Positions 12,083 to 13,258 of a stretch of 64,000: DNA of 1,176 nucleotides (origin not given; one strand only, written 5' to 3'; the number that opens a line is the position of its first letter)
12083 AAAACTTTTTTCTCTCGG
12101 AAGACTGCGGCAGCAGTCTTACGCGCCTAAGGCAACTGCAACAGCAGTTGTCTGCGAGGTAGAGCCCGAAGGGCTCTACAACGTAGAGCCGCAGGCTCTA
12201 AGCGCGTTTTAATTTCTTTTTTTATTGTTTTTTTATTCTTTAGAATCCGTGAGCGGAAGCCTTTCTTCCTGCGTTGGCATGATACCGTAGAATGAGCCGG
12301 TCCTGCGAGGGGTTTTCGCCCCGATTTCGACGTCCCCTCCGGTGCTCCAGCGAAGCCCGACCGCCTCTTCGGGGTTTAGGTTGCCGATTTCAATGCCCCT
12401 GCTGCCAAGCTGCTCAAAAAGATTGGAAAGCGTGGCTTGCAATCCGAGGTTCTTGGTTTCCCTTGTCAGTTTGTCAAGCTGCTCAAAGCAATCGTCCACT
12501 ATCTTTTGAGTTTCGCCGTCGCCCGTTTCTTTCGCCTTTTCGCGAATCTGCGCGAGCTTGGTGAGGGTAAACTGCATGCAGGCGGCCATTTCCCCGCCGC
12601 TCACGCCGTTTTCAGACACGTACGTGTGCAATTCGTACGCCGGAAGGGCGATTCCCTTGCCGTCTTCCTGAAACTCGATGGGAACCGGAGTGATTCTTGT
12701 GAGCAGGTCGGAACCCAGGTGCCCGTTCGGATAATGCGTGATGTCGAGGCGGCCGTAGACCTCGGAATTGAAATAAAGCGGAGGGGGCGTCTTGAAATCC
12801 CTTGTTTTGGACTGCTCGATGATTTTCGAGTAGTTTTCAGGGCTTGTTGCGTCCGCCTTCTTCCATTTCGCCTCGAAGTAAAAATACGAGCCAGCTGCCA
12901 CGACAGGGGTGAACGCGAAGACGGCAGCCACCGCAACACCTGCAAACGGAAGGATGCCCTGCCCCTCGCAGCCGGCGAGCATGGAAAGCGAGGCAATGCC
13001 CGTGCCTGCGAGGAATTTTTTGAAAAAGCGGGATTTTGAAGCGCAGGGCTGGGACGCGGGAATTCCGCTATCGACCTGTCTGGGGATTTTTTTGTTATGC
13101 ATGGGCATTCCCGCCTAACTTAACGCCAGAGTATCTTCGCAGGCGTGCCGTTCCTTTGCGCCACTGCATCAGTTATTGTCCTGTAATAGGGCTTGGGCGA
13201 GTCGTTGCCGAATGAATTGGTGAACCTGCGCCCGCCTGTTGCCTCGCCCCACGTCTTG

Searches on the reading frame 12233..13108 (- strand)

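Call 3: search_protein_families(library=pfam, proteins=[window:12233-13108:-], max_evalue=0.01)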
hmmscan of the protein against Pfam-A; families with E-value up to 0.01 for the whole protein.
window:12233-13108:- (291 aa): 1 family
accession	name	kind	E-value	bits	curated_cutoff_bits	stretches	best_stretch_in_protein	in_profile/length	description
PF11197.13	DUF2835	-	0.0097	16.3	25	0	147-171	29-53/71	Protein of unknown function (DUF2835)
